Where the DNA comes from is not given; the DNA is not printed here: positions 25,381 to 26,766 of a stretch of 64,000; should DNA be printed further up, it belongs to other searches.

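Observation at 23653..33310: Methyltransferase-rich tailoring/export module: four SAM methyltransferases, a toroid protein, Wzx and Wzm/Wzt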

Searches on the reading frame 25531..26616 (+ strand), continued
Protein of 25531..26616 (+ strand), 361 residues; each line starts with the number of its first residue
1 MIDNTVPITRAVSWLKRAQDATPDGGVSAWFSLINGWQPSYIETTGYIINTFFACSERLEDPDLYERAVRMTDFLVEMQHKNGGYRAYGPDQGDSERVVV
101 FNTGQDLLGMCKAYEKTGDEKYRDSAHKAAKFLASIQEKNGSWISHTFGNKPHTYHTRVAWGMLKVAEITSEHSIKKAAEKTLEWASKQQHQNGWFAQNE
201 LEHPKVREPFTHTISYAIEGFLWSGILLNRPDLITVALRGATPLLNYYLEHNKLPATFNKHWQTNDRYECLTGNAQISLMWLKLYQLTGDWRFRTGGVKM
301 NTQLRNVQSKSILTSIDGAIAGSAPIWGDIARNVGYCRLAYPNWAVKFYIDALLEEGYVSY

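Call 16: find_encoding_contigs(protein=P0106, flank=10000, max_places=2)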
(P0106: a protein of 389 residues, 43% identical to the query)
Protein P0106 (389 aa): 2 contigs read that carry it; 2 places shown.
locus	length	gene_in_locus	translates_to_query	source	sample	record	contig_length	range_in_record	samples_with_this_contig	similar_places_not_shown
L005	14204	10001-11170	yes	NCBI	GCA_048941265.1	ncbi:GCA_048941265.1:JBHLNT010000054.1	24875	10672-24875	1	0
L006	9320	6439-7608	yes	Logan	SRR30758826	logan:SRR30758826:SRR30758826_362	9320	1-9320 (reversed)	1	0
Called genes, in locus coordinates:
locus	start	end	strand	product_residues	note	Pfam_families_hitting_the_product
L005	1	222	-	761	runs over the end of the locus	-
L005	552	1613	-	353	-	PF01757:Acyl_transf_3 (weak), PF07786:HGSNAT_cat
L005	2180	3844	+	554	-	PF12250:AftA_N, PF12249:AftA_C (faint)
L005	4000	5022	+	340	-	PF00535:Glycos_transf_2, PF10111:Glyco_tranf_2_2, PF13641:Glyco_tranf_2_3 (weak)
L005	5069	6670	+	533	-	-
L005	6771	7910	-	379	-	PF00534:Glycos_transf_1, PF13692:Glyco_trans_1_4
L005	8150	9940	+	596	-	PF13522:GATase_6, PF13537:GATase_7, PF00733:Asn_synthase, PF24167:DUF7411 (faint)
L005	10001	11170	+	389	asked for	PF06662:C5-epim_C (faint), PF13243:SQHop_cyclase_C (faint), PF05147:LANC_like (faint), PF25840:Ulvan_lyase_N (faint)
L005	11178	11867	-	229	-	PF00106:adh_short, PF01370:Epimerase (weak), PF08659:KR, PF13561:adh_short_C2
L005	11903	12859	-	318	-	PF02522:Antibiotic_NAT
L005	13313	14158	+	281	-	PF00534:Glycos_transf_1, PF13692:Glyco_trans_1_4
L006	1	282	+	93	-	?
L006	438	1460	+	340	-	PF00535:Glycos_transf_2, PF10111:Glyco_tranf_2_2, PF13641:Glyco_tranf_2_3 (weak)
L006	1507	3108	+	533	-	-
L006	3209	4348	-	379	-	PF00534:Glycos_transf_1, PF13692:Glyco_trans_1_4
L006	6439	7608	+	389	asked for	PF06662:C5-epim_C (faint), PF13243:SQHop_cyclase_C (faint), PF05147:LANC_like (faint), PF25840:Ulvan_lyase_N (faint)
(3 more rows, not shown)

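Call 22: search_solved_structures(query=window:25531-26616:+, max_evalue=1)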
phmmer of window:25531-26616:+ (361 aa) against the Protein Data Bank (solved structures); distinct sequences matched with E-value up to 1: 18.
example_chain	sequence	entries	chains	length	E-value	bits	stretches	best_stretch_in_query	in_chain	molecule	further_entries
3ani_A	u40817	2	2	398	0.00014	23.9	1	61-154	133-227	Putative uncharacterized protein gbs1889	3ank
2zzr_A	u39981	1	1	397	0.00056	22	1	61-154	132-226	Unsaturated glucuronyl hydrolase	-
3wux_A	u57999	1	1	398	0.00057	22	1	61-154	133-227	Unsaturated chondroitin disaccharide hydrolase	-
3vxd_A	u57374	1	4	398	0.00058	22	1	61-154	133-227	Putative uncharacterized protein gbs1889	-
3anj_A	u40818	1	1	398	0.00058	22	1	61-154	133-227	Putative uncharacterized protein gbs1889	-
1gxo_A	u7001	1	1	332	0.012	17.7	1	81-142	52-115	PECTATE LYASE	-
1gxm_A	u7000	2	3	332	0.016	17.2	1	81-142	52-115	PECTATE LYASE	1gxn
3vw5_A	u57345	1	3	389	0.016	17.2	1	101-159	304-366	Cellobiose 2-epimerase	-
4c1s_A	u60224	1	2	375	0.033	16.2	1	93-131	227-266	GLYCOSIDE HYDROLASE FAMILY 76 MANNOSIDASE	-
7xr7_A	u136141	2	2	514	0.15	14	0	70-94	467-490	SQHop_cyclase_C domain-containing protein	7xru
8zg0_A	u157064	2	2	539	0.17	13.9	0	70-94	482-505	Squalene cyclase C-terminal domain-containing protein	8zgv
8zg1_A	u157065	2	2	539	0.17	13.8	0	70-94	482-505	Squalene cyclase C-terminal domain-containing protein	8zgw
7d5g_A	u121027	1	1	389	0.17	13.8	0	104-144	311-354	Cellobiose 2-epimerase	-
4z4j_A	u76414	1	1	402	0.19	13.7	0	104-144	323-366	Cellobiose 2-epimerase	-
7xq4_A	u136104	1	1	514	0.2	13.6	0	70-94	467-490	SQHop_cyclase_C domain-containing protein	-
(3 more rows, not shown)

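Call 41: predict_structure(alignment_id=A1)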
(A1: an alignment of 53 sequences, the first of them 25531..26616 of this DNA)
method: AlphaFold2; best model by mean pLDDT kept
length: 361 residues; sequences in the alignment: 53
mean_pLDDT: 96.3   pTM: 0.94
mean pLDDT of the five models: 96.3, 96.1, 96.0, 95.9, 95.4
residues with pLDDT >= 90: 337; 70-90: 22; 50-70: 2; < 50: 0
segments of 3 or more residues with pLDDT < 50: none
pLDDT, mean of each block of 10 residues (from residue 1): 88 98 95 96 95 98 99 98 94 89 98 99 99 99 95 98 99 99 99 95 84 98 99 99 99 97 96 99 98 98 98 94 96 93 98 95 73
secondary structure, 60 per line:
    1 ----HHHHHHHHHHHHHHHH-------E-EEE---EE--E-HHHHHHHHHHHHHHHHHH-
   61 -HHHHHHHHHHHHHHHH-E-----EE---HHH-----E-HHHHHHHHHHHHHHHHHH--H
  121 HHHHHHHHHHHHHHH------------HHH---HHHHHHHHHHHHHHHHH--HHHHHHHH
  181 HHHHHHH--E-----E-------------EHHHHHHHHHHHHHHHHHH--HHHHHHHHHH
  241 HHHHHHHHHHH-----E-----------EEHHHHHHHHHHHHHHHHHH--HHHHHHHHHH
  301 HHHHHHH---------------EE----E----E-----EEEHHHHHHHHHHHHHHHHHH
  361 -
elements in order: H5-20 E30-32 H42-59 H62-77 H100-117 H120-135 H154-170 H173-187 H211-228 H231-251 H271-288 H291-307 E340-342 H343-360
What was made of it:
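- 25531..26616 (+): Cytoplasmic (α/α)6 toroid protein (361 aa) from an uncharacterised family. AF2 pLDDT 96.3 (call 41).
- Checked: The AlphaFold2 model (mean pLDDT 96.3) has 12 helices in six hairpins (call 41).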

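Call 45: fold_search(model_id=the predicted structure, library=pdb)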
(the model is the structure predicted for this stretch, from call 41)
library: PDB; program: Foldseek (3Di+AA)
matches with E <= 10: 1170; with E <= 0.001: 206
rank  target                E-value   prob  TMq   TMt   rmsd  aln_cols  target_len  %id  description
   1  8h1l_B                1.1e-08  1.00  0.74  0.64   4.9       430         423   12  Crystal structure of glucose-2-epimerase in complex with D-Glucitol from Runella slithyformis Runsl_4512 (released 2023-07-12)
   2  8h1l_A                1.2e-08  1.00  0.73  0.64   5.4       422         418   12  Crystal structure of glucose-2-epimerase in complex with D-Glucitol from Runella slithyformis Runsl_4512 (released 2023-07-12)
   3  8h1l_C                1.3e-08  1.00  0.75  0.66   4.7       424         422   13  Crystal structure of glucose-2-epimerase in complex with D-Glucitol from Runella slithyformis Runsl_4512 (released 2023-07-12)
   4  3wiw                  1.3e-08  1.00  0.74  0.72   4.2       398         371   15  Crystal structure of unsaturated glucuronyl hydrolase specific for heparin (released 2014-01-08)
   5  8wbu                  1.4e-08  1.00  0.69  0.65   5.1       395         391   13  The crystal structure of circular mannose with mutant H247F of the cellobiose 2-epimerase from Caldicellulosiruptor sacc (released 2023-10-25)
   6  4z4j                  2.6e-08  1.00  0.72  0.67   5.0       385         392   14  Crystal Structure of cellobiose 2-epimerase from Caldicellulosiruptor saccharolyticus DSM 8903 (released 2016-04-13)
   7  4z4l                  2.9e-08  1.00  0.73  0.67   4.6       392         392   13  Crystal Structure of cellobiose 2-epimerase from Caldicellulosiruptor saccharolyticus DSM 8903 (released 2016-04-13)
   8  8h1n                  4.7e-08  1.00  0.73  0.64   5.1       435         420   11  Crystal structure of glucose-2-epimerase mutant_D254A in complex with D-Glucitol from Runella slithyformis Runsl_4512 (released 2023-07-12)
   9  7d5g_A                5.5e-08  1.00  0.75  0.70   4.5       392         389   12  Crystal structure of the CsCE with ligand to have a insight into the catalytic mechanism (released 2021-12-01)
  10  8h1l_D                8.9e-08  1.00  0.74  0.65   5.1       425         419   12  Crystal structure of glucose-2-epimerase in complex with D-Glucitol from Runella slithyformis Runsl_4512 (released 2023-07-12)
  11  3wkg_A                9.3e-08  1.00  0.75  0.67   4.5       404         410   13  Crystal structure of cellobiose 2-epimerase in complex with glucosylmannose (released 2013-12-25)
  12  5zig_D                1.4e-07  1.00  0.74  0.68   5.2       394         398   12  The Structure of cellobiose 2-epimerase from Spirochaeta thermophila DSM 6192 (released 2019-04-10)
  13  8h1m                  1.4e-07  1.00  0.73  0.64   5.3       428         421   13  Crystal structure of glucose-2-epimerase mutant_D254A from Runella slithyformis Runsl_4512 (released 2023-07-12)
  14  1vd5                  1.4e-07  1.00  0.72  0.69   5.2       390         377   17  Crystal Structure of Unsaturated Glucuronyl Hydrolase, Responsible for the Degradation of Glycosaminoglycan, from Bacill (released 2004-07-13)
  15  8h1k                  1.4e-07  1.00  0.71  0.62   5.5       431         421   12  Crystal structure of glucose-2-epimerase from Runella slithyformis Runsl_4512 (released 2023-07-12)
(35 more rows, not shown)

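Call 47: find_related_loci(query=A1, collection=genome_contigs, flank=10000)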
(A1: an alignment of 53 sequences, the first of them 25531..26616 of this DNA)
Query A1 (361 aa) in genome_contigs; peptide patterns used: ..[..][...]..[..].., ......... (x = any residue, [..] = any of these).
599 stretches matched a pattern (row limit reached: there are more); 577 encode a relative of the query (tblastn E <= 1e-3); the best 80 are kept; 80 distinct loci.
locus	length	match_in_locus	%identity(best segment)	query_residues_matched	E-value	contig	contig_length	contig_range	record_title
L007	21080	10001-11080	52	3-360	9e-124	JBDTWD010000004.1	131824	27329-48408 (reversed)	MAG: Candidatus Woesebacteria bacterium isolate cluster3_bin.83 NODE_168_length_131824_cov_12.440164, whole genome shotg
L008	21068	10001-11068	49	1-356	4e-113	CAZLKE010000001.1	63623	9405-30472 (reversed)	MAG TPA_asm: uncultured Gammaproteobacteria bacterium isolate SRP050083_co1_414 genome assembly, contig: NODE_94_length_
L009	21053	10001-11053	42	1-356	9e-92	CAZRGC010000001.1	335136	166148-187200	MAG TPA_asm: uncultured Gammaproteobacteria bacterium isolate SRP173033_co1_108 genome assembly, contig: NODE_18_length_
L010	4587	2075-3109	43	4-354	6e-89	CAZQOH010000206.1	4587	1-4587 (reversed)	MAG TPA_asm: uncultured Desulfobacterales bacterium isolate SRP200020_co1_95 genome assembly, contig: NODE_25143_length_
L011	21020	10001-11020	41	8-356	2e-86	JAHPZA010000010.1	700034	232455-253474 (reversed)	MAG: Promethearchaeota archaeon isolate LW40_45 NODE_9_length_700034_cov_20.986657, whole genome shotgun sequence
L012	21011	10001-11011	41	11-356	2e-86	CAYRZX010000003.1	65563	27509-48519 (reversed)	MAG TPA_asm: uncultured Gemmatimonas sp. isolate binchicken_co21_402 genome assembly, contig: NODE_95_length_65563_cov_1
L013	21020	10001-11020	42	11-359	3e-86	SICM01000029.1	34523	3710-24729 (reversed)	MAG: Candidatus Latescibacterota bacterium isolate Baikal-deep-G205 BACOMB-C5398, whole genome shotgun sequence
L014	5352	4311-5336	42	4-356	1e-84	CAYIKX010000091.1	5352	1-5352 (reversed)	MAG TPA_asm: uncultured Methanosarcinales archaeon isolate ERP119705_co20_50 genome assembly, contig: NODE_22820_length_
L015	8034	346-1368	41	4-356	5e-84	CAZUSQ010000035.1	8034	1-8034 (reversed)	MAG TPA_asm: uncultured Methanosarcinales archaeon isolate SRP269290_co1_892 genome assembly, contig: NODE_15075_length_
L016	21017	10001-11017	39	8-352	8e-84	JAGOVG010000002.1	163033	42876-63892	Candidatus Woesebacteria bacterium isolate Gw_Eff_bin_546 Gw_Eff_78_length_163033_cov_8.265006, whole genome shotgun seq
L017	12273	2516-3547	44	4-356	9e-84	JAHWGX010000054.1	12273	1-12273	MAG: Candidatus Woesearchaeota archaeon isolate FT1_083 k127_44398920, whole genome shotgun sequence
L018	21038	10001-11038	40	8-359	1e-82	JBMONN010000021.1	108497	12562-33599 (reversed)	MAG: Thermodesulfobacteriota bacterium isolate Betzabe_MAG077 MAG077_21, whole genome shotgun sequence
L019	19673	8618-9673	41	4-356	7e-82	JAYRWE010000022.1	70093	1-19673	MAG: bacterium isolate NJ_NJASGE3bin.37 k141_195712, whole genome shotgun sequence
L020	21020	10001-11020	41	6-356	3e-80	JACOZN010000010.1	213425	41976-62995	MAG: Candidatus Woesearchaeota archaeon isolate NC_groundwater_206_Ag_S-0.1um_41_17 S4_GD2017_2_S1_scaffold_41, whole ge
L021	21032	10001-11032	42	2-356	1e-79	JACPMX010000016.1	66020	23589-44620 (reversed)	MAG: Candidatus Woesearchaeota archaeon isolate NC_groundwater_560_Ag_S-0.1um_42_26 S35_SO-1_scaffold_611283, whole geno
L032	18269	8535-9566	40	6-354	5e-76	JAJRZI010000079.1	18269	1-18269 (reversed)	MAG: Gammaproteobacteria bacterium isolate Dive96_bin4.167 k141_1449485, whole genome shotgun sequence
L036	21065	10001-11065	38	8-354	3e-74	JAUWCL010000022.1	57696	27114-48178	MAG: Candidatus Krumholzibacteriota bacterium isolate CSMAG_2137 CSMAG_2137_k141_1287414_length_57696_cov_25.2185, whole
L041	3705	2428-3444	41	11-354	8e-74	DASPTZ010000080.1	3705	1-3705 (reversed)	MAG TPA_asm: Casimicrobiaceae bacterium isolate SMAG_U12290 k141_851351, whole genome shotgun sequence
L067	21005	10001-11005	38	8-354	4e-71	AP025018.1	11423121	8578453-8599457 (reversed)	Calothrix sp. PCC 7716 DNA, complete genome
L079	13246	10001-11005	37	12-355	2e-70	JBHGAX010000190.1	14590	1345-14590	MAG: Candidatus Methylomirabilales bacterium isolate SBS.BIN.71 SBSBIN71_contig_190, whole genome shotgun sequence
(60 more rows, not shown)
